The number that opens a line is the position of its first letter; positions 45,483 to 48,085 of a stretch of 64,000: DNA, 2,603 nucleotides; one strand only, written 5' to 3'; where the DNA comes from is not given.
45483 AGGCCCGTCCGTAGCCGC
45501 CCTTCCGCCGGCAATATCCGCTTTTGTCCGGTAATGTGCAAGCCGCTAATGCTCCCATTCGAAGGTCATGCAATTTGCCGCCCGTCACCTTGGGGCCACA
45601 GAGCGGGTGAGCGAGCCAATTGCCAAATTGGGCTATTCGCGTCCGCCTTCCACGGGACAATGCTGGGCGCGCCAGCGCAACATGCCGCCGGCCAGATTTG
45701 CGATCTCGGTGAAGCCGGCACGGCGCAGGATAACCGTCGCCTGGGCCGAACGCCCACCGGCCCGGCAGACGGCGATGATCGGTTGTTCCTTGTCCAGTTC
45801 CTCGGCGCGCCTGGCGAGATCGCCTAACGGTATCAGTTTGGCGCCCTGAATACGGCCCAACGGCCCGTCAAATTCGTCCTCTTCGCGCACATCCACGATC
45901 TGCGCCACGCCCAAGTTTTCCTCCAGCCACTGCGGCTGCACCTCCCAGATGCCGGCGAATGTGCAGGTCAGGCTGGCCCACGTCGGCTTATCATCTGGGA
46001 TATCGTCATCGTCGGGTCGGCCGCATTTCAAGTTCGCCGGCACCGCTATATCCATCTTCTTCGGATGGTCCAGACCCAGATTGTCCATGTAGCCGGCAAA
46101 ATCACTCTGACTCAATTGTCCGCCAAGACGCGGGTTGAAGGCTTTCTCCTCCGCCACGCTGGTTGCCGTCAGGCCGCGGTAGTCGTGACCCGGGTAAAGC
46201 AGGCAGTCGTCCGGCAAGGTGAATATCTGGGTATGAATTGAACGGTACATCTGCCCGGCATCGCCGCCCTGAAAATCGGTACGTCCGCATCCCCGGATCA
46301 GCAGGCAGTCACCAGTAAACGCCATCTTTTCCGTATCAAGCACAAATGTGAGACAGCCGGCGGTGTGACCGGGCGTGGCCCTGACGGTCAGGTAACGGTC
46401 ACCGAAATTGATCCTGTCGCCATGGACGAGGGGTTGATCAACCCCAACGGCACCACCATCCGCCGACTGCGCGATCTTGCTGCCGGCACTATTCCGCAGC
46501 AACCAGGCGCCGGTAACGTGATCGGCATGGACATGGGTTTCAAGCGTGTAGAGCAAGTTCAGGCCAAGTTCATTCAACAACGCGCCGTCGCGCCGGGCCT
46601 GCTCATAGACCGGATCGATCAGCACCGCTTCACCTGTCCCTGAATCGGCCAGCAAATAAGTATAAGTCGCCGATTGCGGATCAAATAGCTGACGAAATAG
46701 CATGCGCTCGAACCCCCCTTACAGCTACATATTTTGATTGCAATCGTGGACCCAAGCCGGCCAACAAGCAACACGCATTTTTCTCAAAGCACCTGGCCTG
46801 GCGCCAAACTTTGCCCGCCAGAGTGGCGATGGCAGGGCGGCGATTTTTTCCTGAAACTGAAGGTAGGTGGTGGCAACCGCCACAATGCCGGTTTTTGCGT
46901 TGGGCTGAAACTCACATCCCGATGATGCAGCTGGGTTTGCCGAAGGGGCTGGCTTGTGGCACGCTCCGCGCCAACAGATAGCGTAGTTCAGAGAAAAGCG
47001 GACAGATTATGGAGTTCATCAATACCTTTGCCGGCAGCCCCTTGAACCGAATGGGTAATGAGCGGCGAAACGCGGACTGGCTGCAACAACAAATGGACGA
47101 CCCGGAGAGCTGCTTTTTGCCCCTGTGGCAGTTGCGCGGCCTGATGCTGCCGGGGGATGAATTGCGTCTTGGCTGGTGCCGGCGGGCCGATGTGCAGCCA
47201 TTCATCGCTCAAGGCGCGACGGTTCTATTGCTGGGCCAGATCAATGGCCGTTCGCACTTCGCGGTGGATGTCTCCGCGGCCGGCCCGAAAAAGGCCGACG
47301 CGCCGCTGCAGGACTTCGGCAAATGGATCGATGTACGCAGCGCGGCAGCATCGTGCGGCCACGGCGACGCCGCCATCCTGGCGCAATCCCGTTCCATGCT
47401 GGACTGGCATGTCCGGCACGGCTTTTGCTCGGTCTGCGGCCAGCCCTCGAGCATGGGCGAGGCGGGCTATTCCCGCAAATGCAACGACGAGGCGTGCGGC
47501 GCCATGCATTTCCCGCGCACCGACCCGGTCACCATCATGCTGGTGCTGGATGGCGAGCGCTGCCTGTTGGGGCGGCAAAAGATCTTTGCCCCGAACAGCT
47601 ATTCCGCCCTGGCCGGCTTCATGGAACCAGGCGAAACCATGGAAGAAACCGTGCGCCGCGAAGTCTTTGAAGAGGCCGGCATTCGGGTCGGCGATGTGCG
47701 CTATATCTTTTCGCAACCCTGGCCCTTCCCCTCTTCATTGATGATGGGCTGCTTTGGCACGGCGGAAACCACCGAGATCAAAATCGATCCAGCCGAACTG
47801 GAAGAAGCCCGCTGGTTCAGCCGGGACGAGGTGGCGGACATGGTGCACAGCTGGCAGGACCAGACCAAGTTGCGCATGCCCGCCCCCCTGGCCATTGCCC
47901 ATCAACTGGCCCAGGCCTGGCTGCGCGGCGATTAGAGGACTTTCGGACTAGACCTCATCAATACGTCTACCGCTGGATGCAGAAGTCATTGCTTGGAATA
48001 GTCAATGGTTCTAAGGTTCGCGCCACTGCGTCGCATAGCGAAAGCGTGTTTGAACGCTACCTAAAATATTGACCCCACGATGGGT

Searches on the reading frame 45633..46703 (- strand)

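Call 95: search_protein_families(library=pfam, proteins=[window:45633-46703:-], max_evalue=0.001)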
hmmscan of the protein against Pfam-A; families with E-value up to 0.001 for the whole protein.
window:45633-46703:- (356 aa): 2 families
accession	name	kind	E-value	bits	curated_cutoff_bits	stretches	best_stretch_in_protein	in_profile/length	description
PF00753.33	Lactamase_B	-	1.8e-18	67.6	22.7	1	12-173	5-196/196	Metallo-beta-lactamase superfamily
PF00581.25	Rhodanese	-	1.6e-17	64.2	22.2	1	257-346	2-101/102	Rhodanese-like domain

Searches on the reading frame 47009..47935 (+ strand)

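Call 95: search_protein_families(library=pfam, proteins=[window:47009-47935:+], max_evalue=0.001)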
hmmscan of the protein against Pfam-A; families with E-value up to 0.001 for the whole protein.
window:47009-47935:+ (308 aa): 3 families
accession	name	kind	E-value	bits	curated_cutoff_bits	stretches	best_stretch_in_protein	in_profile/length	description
PF00293.34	NUDIX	-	6.1e-19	68.8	21.1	1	174-284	6-128/134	NUDIX domain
PF09296.17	NUDIX-like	-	4.1e-09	37.6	22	1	34-133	2-96/96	NADH pyrophosphatase-like rudimentary NUDIX domain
PF09297.16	Zn_ribbon_NUD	-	7.8e-09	35.5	24.8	1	136-168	2-32/32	NADH pyrophosphatase zinc ribbon domain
